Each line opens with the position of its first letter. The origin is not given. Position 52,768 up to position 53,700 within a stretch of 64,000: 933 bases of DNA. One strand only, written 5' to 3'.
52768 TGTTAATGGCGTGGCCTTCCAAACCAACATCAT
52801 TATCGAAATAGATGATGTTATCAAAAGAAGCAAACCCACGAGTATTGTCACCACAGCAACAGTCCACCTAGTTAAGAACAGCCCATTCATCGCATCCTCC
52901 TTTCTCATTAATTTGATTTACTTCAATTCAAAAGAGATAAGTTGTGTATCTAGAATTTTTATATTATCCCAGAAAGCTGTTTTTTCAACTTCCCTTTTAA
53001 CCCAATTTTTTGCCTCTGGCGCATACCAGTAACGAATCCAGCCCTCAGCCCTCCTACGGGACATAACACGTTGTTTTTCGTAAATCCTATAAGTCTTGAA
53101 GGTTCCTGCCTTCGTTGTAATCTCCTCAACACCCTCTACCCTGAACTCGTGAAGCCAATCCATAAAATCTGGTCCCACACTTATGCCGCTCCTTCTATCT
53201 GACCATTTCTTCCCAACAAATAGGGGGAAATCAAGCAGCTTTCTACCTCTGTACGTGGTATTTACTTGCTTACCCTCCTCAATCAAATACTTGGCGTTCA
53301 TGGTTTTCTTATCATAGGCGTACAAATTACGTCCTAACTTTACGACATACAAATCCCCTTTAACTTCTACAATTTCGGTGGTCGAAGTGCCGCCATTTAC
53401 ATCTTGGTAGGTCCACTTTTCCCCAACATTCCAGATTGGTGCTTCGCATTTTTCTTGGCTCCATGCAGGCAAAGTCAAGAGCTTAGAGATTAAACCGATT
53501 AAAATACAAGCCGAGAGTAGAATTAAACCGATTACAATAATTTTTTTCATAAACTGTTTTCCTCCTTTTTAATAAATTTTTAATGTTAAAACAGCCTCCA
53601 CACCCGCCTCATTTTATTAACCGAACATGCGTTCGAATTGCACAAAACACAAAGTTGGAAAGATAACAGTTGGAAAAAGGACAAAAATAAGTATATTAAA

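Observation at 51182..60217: Candidate uncharacterised membrane system: HerA/VirB4-type ATPase+wHTH with about ten small membrane, lipoprotein and secreted proteins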

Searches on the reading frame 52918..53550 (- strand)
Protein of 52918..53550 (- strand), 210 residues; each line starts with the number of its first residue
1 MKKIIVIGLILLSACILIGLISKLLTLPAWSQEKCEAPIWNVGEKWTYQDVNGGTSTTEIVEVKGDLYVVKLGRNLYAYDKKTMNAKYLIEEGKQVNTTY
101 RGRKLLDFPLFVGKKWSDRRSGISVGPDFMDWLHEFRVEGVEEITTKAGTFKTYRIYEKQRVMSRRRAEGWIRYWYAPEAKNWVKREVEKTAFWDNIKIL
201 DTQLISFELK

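Call 4: search_protein_families(library=pfam, max_evalue=0.1, proteins=[window:52918-53550:-])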
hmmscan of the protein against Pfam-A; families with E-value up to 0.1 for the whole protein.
window:52918-53550:- (210 aa): 1 family
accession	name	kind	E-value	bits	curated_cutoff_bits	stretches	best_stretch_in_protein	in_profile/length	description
PF21347.3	DUF3108_like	-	6.6e-05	23.3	27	1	137-179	135-178/199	DUF3108-like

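Call 9: search_protein_families(library=ncbifam, max_evalue=0.01, proteins=[window:52918-53550:-])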
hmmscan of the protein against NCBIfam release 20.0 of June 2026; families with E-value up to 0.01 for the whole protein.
window:52918-53550:- (210 aa): 0 families

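Call 20: search_protein_families(library=padloc, max_evalue=0.01, proteins=[window:52918-53550:-])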
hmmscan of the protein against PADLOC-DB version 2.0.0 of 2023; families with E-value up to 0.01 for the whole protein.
window:52918-53550:- (210 aa): 0 families

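Call 49: search_protein_families(library=phrogs, max_evalue=0.01, proteins=[window:52918-53550:-])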
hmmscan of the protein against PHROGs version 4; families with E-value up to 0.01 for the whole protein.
window:52918-53550:- (210 aa): 1 family
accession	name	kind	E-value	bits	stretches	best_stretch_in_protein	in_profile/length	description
phrog_35922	-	unknown function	0.0083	16.8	0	157-201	128-172/181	-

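Call 51: find_homologous_proteins(query=window:52918-53550:-)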
Query window:52918-53550:- (210 aa): 55 proteins with E <= 0.001 among 267 candidates.
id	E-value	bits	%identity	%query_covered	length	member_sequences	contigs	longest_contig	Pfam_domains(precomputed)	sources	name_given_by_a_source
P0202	8.0e-138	475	100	100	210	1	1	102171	-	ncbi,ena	-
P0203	1.2e-61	226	52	100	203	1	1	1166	PF21347.3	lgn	-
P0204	8.2e-58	214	49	100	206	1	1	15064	PF21347.3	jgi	jgi:hypothetical protein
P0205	5.5e-56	208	51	87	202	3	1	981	-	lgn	-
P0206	2.5e-55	205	48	100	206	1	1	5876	PF21347.3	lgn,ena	-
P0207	8.2e-55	204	50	95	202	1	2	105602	PF21347.3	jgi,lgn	jgi:hypothetical protein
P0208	3.5e-54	202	47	100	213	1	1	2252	-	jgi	jgi:hypothetical protein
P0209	4.4e-54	201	50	95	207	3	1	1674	-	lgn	-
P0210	6.1e-54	201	47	93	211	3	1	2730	PF27056.1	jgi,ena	jgi:hypothetical protein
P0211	2.6e-53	199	46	100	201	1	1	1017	-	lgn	-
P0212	3.3e-53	199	46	100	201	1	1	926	-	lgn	-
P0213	1.8e-52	196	46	100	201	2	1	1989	-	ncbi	-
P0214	3.1e-52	195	47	100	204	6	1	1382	PF21347.3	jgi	jgi:hypothetical protein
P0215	1.1e-51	194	46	100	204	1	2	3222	-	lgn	-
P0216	7.5e-51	191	48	96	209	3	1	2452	PF11306.16,PF21347.3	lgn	-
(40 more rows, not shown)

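Call 52: find_encoding_contigs(protein=P0207, flank=8000, max_places=2)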
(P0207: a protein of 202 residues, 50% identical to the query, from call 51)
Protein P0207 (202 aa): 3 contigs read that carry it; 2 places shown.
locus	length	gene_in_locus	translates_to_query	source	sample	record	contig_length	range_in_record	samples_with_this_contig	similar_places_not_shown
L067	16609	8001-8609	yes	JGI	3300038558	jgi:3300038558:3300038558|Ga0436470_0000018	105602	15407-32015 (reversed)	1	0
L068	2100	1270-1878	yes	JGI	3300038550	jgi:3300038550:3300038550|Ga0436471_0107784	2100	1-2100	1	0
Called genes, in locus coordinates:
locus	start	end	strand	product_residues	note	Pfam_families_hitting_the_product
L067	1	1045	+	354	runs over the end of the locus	PF01208:URO-D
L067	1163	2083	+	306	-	PF00762:Ferrochelatase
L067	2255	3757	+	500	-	PF01266:DAO (faint), PF01593:Amino_oxidase, PF13450:NAD_binding_8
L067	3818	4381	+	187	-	-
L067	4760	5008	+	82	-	-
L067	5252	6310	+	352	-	PF01594:AI-2E_transport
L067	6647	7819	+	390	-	-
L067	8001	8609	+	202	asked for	PF21347:DUF3108_like (weak)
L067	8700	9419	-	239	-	PF00857:Isochorismatase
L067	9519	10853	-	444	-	PF00202:Aminotran_3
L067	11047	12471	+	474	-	PF00753:Lactamase_B, PF00581:Rhodanese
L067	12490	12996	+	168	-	PF04143:Sulf_transp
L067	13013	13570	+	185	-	PF04143:Sulf_transp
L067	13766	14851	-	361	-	-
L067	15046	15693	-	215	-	PF00730:HhH-GPD, PF00633:HHH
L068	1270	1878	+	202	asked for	PF21347:DUF3108_like (weak)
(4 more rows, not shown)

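Call 94: predict_structure(alignment_id=A6)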
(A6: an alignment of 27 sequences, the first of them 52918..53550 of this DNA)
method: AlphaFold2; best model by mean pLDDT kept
length: 210 residues; sequences in the alignment: 27
mean_pLDDT: 91.4   pTM: 0.82
mean pLDDT of the five models: 91.4, 91.2, 90.6, 90.1, 88.4
residues with pLDDT >= 90: 150; 70-90: 49; 50-70: 11; < 50: 0
segments of 3 or more residues with pLDDT < 50: none
pLDDT, mean of each block of 10 residues (from residue 1): 84 89 67 90 98 97 97 94 95 87 93 95 75 96 98 97 88 98 98 87 98
secondary structure, 60 per line:
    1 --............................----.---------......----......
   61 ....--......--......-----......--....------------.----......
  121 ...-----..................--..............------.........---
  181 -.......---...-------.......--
elements in order: H3-30 E45-50 E55-64 E67-72 E75-80 E86-91 E94-97 E115-123 E129-146 E149-162 E169-177 E182-188 E202-208

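Call 96: fold_search(model_id=the predicted structure, library=pdb)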
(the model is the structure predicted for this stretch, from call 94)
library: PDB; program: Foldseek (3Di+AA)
matches with E <= 10: 650; with E <= 0.001: 5
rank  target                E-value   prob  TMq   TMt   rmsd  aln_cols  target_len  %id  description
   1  4fvs_A                7.4e-06  1.00  0.45  0.44  10.7       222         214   15  Crystal structure of a putative lipoprotein (BDI_3050) from Parabacteroides distasonis ATCC 8503 at 2.70 A resolution (released 2012-07-25)
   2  4fvs_E                9.1e-06  1.00  0.39  0.38  14.7       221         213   14  Crystal structure of a putative lipoprotein (BDI_3050) from Parabacteroides distasonis ATCC 8503 at 2.70 A resolution (released 2012-07-25)
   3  3fzx                  2.2e-05  1.00  0.38  0.37  14.1       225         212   14  CRYSTAL STRUCTURE OF A PUTATIVE EXPORTED PROTEIN WITH YMCC-LIKE FOLD (BF2203) FROM BACTEROIDES FRAGILIS NCTC 9343 AT 2.2 (released 2009-02-03)
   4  2in5_B                7.5e-05  1.00  0.47  0.51  10.6       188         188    7  Crystal Structure of the hypothetical lipoprotein YmcC from Escherichia coli (K12), Northeast Structural Genomics targ (released 2006-11-07)
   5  2in5_A                4.3e-04  1.00  0.46  0.49   6.2       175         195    8  Crystal Structure of the hypothetical lipoprotein YmcC from Escherichia coli (K12), Northeast Structural Genomics targ (released 2006-11-07)
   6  2v42_B                2.1e-02  0.89  0.26  0.21  15.1       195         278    6  Crystal structure of RseB: a sensor for periplasmic stress response in E. coli (released 2007-08-28)
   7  6e7o_C                3.2e-02  0.84  0.26  0.32  15.9       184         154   12  Crystal structure of deglycosylated human EPDR1 (released 2019-01-23)
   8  8veh_C                5.4e-02  0.66  0.26  0.27  11.5       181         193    9  Crystal structure of outer membrane lipoprotein carrier protein (LolA) from Rickettsia bellii (released 2023-12-27)
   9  2v43_C                6.6e-02  0.63  0.27  0.22  15.6       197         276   10  Crystal structure of RseB: a sensor for periplasmic stress response in E. coli (released 2007-08-28)
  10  2p4b_C                7.4e-02  0.82  0.32  0.27  12.0       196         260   12  Crystal structure of E.coli RseB (released 2007-05-22)
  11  2oua_A                7.7e-02  0.15  0.15  0.16  14.6       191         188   10  Crystal Structure of Nocardiopsis Protease (NAPase) (released 2007-02-20)
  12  3m4w_D                8.6e-02  0.90  0.35  0.29   9.9       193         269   11  Structural basis for the negative regulation of bacterial stress response by RseB (released 2010-05-05)
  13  7uwz_MODEL_1_A        9.5e-02  0.96  0.16  0.44  11.9        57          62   21  NMR solution structure of the De novo designed small beta-barrel protein 33_bp_sh3 (released 2023-03-22)
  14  3m4w_C                1.2e-01  0.77  0.33  0.27  11.6       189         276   11  Structural basis for the negative regulation of bacterial stress response by RseB (released 2010-05-05)
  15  2v42_A                1.2e-01  0.54  0.27  0.21  15.3       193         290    8  Crystal structure of RseB: a sensor for periplasmic stress response in E. coli (released 2007-08-28)
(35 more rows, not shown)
